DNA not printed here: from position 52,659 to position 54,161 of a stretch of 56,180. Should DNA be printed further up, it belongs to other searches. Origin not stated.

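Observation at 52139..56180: T2SS/type-IV-pilus components translationally coupled onto the end of a Trb-type T4SS operon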

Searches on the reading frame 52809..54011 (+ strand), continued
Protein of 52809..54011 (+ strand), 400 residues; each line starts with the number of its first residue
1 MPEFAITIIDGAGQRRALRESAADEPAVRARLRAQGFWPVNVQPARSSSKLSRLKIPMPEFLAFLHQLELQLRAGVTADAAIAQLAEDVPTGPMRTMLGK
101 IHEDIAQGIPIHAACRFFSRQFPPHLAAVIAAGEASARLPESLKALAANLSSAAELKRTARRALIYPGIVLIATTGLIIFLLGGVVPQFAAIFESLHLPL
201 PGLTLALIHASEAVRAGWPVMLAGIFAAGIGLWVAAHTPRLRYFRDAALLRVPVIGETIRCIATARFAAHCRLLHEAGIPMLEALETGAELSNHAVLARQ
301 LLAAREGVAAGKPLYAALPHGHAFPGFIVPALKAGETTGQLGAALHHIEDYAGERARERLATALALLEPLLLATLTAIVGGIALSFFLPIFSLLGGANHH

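Call 20: find_related_loci(query=window:52809-54008:+, collection=genome_contigs, flank=10000)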
Query window:52809-54008:+ (400 aa) in genome_contigs; peptide patterns used: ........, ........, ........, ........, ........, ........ (x = any residue, [..] = any of these).
152 stretches matched a pattern; 13 encode a relative of the query (tblastn E <= 1e-3); 13 distinct loci.
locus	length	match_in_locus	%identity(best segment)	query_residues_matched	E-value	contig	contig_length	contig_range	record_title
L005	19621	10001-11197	83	1-399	0e+0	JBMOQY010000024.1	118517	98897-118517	MAG: Verrucomicrobiota bacterium isolate Betzabe_MAG166 MAG166_24, whole genome shotgun sequence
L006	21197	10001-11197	81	1-399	0e+0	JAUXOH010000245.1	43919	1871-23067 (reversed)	MAG: Candidatus Didemnitutus sp. isolate C1_metabat.bin.7 C1_k141_130542, whole genome shotgun sequence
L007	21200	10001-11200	79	1-400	0e+0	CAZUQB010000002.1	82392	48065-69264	MAG TPA_asm: uncultured Opitutaceae bacterium isolate SRP262948_co1_78 genome assembly, contig: NODE_314_length_82392_co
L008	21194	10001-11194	67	1-398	9e-155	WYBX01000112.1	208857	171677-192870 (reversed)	MAG: Verrucomicrobiia bacterium isolate VER2 k127_594922, whole genome shotgun sequence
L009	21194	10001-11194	68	1-398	3e-162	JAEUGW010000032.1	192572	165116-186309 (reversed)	MAG: Opitutaceae bacterium isolate new MAG-1 k141_3005556, whole genome shotgun sequence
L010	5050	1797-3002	28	1-397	8e-41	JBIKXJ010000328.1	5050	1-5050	MAG: Planctomycetaceae bacterium isolate ME2015-09-22_3300037508_group6_bin91 Rohwer_bin1756_scaffold_26815_c1, whole ge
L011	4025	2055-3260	30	1-397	4e-36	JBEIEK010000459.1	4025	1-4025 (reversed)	MAG: Planctomycetaceae bacterium isolate Sample-101-S75-bin-75 Sample_101_S75-bin_75-k141_2501294, whole genome shotgun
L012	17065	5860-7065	28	1-397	7e-34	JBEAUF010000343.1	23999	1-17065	MAG: Planctomycetota bacterium isolate NASQAN2011_177_B_bin.12 scaffold_299226, whole genome shotgun sequence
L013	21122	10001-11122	26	21-393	5e-31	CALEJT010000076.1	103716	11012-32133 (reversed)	MAG TPA_asm: uncultured Gammaproteobacteria bacterium isolate SRR4028131_bin.63_CONCOCT_v1.1_MAG genome assembly, contig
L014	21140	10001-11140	27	22-393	2e-30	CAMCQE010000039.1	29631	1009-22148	MAG: Klebsiella pneumoniae isolate MaE-04nov19-357 genome assembly, contig: MaE-04nov19-C1745, whole genome shotgun sequ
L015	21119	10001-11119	27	32-393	6e-29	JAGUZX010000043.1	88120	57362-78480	MAG: Desulfovibrio sp. isolate DeMMO6_25 c_000000065081, whole genome shotgun sequence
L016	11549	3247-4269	23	57-395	3e-30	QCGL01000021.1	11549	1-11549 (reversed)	Prochlorococcus sp. AG-388-A04 Ga0171841_121, whole genome shotgun sequence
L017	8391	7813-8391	31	17-201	1e-11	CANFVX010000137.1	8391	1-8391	MAG: Gammaproteobacteria bacterium isolate Jr-16oct17-58 genome assembly, contig: Jr-16oct17-C16247, whole genome shotgu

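Call 34: search_dna_similar(query=window:52809-54008:+, collection=plasmids, mode=protein, max_rows=15)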
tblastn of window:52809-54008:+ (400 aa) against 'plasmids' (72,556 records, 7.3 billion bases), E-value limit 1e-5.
Records with a match: 639; places in all: 667; records where one place covers at least 80% of the query: 527.
Best place of each record, by identity: <60% 639.
By first word of the organism name: Escherichia 426; Ralstonia 94; Aliiroseovarius 8; Bradyrhizobium 8; Burkholderia 6; Providencia 6; Paraburkholderia 5; Deinococcus 5; Acinetobacter 4; Sulfitobacter 4; and 49 more.
By predicted mobility (MOB-suite, as given by PLSDB): non-mobilizable 419; mobilizable 156; conjugative 64.
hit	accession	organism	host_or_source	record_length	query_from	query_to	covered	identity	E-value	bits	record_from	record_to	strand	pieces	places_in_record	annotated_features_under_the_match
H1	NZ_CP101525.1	Burkholderia arboris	mixed culture,soil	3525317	1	347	87%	33.1%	9e-25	114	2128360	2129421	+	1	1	none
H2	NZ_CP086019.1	Ralstonia sp. RS642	sunflower,cell culture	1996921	21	395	94%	29.9%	4e-13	79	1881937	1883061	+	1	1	none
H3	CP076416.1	Ralstonia solanacearum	tobacco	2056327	21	395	94%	29.9%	4e-13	79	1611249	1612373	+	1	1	type II secretion system F family protein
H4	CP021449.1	Ralstonia solanacearum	sesame seedling,cell culture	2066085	21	395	94%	29.9%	4e-13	79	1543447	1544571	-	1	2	hypothetical protein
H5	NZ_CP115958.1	Ralstonia pseudosolanacearum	Solanum lycopersicum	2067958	21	395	94%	29.9%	6e-13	78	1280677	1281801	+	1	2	none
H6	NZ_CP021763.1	Ralstonia pseudosolanacearum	Solanum lycopersicum,Tomato with ...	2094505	21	395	94%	29.9%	6e-13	78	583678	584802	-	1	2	none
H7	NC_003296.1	Ralstonia pseudosolanacearum GMI1000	-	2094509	21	395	94%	29.9%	6e-13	78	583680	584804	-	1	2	none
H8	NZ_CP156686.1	Burkholderia stagnalis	Bacterial cells,soils collected in ...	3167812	1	347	87%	32.2%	6e-23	108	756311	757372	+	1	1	none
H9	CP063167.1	Variovorax paradoxus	-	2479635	1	343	86%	32.5%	4e-19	97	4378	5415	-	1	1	gspF: type II secretion system inner membrane protein GspF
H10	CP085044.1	Ralstonia solanacearum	sunflower,cell culture,stem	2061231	21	395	94%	29.6%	1e-12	77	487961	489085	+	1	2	type II secretion system F family protein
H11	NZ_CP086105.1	Ralstonia sp. RS650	sunflower,cell culture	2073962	21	395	94%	29.6%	1e-12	77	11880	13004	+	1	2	none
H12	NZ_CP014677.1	Kozakia baliensis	palm brown sugar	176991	1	343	86%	32.3%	9e-30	129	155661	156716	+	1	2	type II secretion system F family protein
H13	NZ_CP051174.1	Ralstonia pseudosolanacearum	Whole organism,tomato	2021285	21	399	95%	29.0%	1e-12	77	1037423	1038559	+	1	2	none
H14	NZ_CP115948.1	Ralstonia solanacearum MolK2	Musa sp.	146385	1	347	87%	31.5%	2e-23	110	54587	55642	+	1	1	gspF: type II secretion system inner membrane protein GspF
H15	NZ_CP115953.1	Ralstonia solanacearum CFBP2957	Solanum lycopersicum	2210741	3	399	99%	27.5%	3e-11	73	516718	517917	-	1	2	none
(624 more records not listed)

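Call 44: search_solved_structures(query=A1, max_evalue=10)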
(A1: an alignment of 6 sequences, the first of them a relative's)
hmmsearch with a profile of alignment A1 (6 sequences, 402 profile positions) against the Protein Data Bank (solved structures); distinct sequences matched with E-value up to 10: 2.
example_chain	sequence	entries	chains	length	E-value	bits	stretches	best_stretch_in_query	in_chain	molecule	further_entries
1nrk_A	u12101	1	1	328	0.2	13.6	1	140-197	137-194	YGFZ Protein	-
1vly_A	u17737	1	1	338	0.21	13.5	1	140-197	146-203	Unknown protein from 2D-page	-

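Call 53: search_dna_similar(query=window:52809-54008:+, collection=plasmids, mode=protein, max_rows=40, rows=spread)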
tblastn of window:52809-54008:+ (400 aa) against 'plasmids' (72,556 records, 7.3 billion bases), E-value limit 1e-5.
Records with a match: 639; places in all: 667; records where one place covers at least 80% of the query: 527.
Best place of each record, by identity: <60% 639.
By first word of the organism name: Escherichia 426; Ralstonia 94; Aliiroseovarius 8; Bradyrhizobium 8; Burkholderia 6; Providencia 6; Paraburkholderia 5; Deinococcus 5; Acinetobacter 4; Sulfitobacter 4; and 49 more.
By predicted mobility (MOB-suite, as given by PLSDB): non-mobilizable 419; mobilizable 156; conjugative 64.
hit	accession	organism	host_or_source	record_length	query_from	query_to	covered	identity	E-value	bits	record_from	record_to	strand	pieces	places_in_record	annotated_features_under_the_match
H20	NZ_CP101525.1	Burkholderia arboris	mixed culture,soil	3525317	1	347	87%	33.1%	9e-25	114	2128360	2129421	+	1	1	none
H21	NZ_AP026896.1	Aeromonas caviae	Microbe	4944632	9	393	96%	28.0%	2e-22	107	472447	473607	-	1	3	none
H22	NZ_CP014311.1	Burkholderia sp. PAMC 26561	single cell,lichen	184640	4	395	98%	26.2%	6e-17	91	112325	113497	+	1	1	type II secretion system F family protein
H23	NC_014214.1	Allomeiothermus silvanus DSM 9946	hot spring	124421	13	394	96%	25.5%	1e-9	68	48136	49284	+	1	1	type II secretion system F family protein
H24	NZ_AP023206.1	Escherichia coli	Homo sapiens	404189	65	393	82%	28.5%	4e-19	97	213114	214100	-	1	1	hofC: protein transport protein HofC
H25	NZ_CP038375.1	Escherichia coli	beef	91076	1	350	88%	26.5%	3e-17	92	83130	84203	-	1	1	gspF: type II secretion system inner membrane protein GspF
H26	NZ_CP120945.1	Escherichia coli O157:H7 str. EDL933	Homo sapiens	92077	1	350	88%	26.5%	3e-17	92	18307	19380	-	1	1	gspF: type II secretion system inner membrane protein GspF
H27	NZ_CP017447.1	Escherichia coli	Cattle Hide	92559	1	350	88%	26.5%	3e-17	92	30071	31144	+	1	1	gspF: type II secretion system inner membrane protein GspF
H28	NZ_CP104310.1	Escherichia coli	Homo sapiens,bacteria,clinical isolate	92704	1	350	88%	26.5%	3e-17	92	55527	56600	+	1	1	gspF: type II secretion system inner membrane protein GspF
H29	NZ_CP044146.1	Escherichia coli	-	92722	1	350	88%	26.5%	3e-17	92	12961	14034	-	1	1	gspF: type II secretion system inner membrane protein GspF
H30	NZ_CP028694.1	Escherichia coli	cattle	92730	1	350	88%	26.5%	3e-17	92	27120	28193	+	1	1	gspF: type II secretion system inner membrane protein GspF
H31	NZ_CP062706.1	Escherichia coli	Bovine Faeces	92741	1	350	88%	26.5%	3e-17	92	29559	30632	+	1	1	gspF: type II secretion system inner membrane protein GspF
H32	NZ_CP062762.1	Escherichia coli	Bovine Faeces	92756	1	350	88%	26.5%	3e-17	92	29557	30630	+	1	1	gspF: type II secretion system inner membrane protein GspF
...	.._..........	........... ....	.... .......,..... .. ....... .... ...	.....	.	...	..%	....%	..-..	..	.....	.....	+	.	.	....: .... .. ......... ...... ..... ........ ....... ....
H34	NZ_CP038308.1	Escherichia coli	cattle,cattle feces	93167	1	350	88%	26.5%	3e-17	92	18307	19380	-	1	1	gspF: type II secretion system inner membrane protein GspF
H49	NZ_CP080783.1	Aliiroseovarius crassostreae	-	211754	1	348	87%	25.4%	1e-11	74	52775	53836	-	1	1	type II secretion system F family protein | A24 family peptidase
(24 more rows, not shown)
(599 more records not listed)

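Call 83: get_annotated_region(hit=H49, flank=4000)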
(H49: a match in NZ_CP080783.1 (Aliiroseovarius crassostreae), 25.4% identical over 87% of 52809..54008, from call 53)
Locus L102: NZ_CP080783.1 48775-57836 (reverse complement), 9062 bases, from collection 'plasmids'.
description: Aliiroseovarius crassostreae strain S202 plasmid unnamed1, complete sequence
organism: Aliiroseovarius crassostreae (NCBI taxid 154981)
taxonomy: Bacteria; Pseudomonadota; Alphaproteobacteria; Rhodobacterales; Paracoccaceae; Aliiroseovarius; Aliiroseovarius crassostreae
host: -; source: -; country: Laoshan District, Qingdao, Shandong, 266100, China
typing (MOB-suite, as given by PLSDB): non-mobilizable
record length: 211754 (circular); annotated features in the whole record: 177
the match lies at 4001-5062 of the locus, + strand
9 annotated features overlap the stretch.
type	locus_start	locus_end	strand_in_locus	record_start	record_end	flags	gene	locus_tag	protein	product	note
CDS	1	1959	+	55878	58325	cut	-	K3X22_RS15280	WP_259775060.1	MMPL family transporter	-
CDS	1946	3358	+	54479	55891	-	-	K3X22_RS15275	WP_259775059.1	UbiD family decarboxylase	-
CDS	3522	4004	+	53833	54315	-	-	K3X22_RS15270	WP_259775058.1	A24 family peptidase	-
CDS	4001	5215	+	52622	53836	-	-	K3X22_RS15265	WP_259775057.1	type II secretion system F family protein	-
CDS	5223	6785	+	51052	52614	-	-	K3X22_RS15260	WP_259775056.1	GspE/PulE family protein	GO:0009306 - protein secretion [Evidence IEA]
CDS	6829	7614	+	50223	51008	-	-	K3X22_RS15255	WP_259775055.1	hypothetical protein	-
CDS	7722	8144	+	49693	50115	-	-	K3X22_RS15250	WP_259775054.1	hypothetical protein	-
CDS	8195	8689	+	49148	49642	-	-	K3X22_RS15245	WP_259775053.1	hypothetical protein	-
CDS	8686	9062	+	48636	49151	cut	-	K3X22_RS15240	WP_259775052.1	hypothetical protein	-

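Call 85: find_encoding_contigs(protein=P0028, flank=10000, max_places=1)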
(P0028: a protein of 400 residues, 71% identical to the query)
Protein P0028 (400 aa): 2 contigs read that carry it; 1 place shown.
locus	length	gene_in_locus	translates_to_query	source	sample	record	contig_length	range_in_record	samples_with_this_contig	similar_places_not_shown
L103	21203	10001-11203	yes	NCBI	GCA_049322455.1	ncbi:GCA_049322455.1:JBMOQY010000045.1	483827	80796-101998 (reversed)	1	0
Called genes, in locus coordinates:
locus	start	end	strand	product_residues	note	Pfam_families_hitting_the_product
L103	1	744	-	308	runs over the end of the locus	PF07724:AAA_2, PF07728:AAA_5, PF10431:ClpB_D2-small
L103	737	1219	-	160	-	-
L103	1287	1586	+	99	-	-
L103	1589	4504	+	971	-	PF19044:P-loop_TraG (faint)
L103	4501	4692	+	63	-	-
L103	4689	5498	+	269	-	-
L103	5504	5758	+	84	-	-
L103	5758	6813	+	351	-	-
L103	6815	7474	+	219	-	-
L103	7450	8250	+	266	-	-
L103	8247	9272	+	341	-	PF03743:TrbI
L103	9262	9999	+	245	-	-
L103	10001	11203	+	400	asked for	PF00482:T2SSF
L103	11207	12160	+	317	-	-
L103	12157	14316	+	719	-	PF17957:Big_7 (faint), PF18998:Flg_new_2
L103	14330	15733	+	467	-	PF07655:Secretin_N_2, PF00263:Secretin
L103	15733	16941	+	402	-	PF00437:T2SSE, PF13191:AAA_16 (weak), PF13604:AAA_30 (weak), PF13401:AAA_22 (faint)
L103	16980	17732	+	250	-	-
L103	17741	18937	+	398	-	-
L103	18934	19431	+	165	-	-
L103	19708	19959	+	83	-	-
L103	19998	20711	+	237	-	-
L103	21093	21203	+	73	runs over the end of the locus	-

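Call 86: find_encoding_contigs(protein=P0052, flank=10000, max_places=1)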
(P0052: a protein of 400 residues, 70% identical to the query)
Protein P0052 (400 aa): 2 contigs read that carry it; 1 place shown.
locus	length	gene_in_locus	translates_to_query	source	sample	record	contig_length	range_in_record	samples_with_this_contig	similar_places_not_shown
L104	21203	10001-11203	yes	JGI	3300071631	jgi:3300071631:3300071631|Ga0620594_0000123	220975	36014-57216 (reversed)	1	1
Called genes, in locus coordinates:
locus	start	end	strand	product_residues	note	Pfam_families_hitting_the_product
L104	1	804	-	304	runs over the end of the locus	PF07724:AAA_2, PF00004:AAA (faint), PF07728:AAA_5, PF10431:ClpB_D2-small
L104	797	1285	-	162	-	-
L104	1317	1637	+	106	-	-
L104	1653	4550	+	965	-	PF19044:P-loop_TraG (faint)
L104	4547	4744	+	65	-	-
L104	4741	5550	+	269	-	-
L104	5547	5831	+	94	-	-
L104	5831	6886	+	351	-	-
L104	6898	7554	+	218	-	-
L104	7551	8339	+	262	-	-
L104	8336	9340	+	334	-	PF03743:TrbI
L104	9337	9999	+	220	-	-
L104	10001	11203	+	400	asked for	PF00482:T2SSF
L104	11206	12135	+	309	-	-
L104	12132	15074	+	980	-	PF13750:Big_3_3 (faint), PF14061:Mtf2_C (faint), PF18998:Flg_new_2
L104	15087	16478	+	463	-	PF07655:Secretin_N_2, PF00263:Secretin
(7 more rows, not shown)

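Call 87: find_encoding_contigs(protein=P0113, flank=10000, max_places=1)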
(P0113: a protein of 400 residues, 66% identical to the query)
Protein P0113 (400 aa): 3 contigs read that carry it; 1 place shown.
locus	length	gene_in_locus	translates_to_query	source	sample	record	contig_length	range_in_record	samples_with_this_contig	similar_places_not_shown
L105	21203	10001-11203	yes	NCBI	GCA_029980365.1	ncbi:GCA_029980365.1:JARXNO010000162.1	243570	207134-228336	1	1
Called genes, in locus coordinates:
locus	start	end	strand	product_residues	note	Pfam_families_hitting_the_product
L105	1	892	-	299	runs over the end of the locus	PF07724:AAA_2, PF07728:AAA_5, PF10431:ClpB_D2-small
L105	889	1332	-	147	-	-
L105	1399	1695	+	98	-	-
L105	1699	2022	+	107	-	-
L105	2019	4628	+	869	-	PF19044:P-loop_TraG (faint)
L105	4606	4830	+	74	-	-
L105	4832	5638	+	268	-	-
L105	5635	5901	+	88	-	-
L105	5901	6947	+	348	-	-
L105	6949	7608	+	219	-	-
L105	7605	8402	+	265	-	-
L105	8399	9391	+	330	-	PF03743:TrbI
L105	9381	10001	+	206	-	-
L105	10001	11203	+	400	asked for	PF00482:T2SSF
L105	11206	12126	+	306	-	PF07963:N_methyl (weak)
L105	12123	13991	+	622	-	PF18998:Flg_new_2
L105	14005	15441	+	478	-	PF07655:Secretin_N_2, PF00263:Secretin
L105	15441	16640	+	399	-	PF00437:T2SSE, PF13604:AAA_30 (faint)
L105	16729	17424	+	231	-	-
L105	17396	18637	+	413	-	-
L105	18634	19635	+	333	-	-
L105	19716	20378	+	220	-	-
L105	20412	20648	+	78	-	-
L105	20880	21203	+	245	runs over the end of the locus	PF20582:UPF0758_N, PF04002:RadC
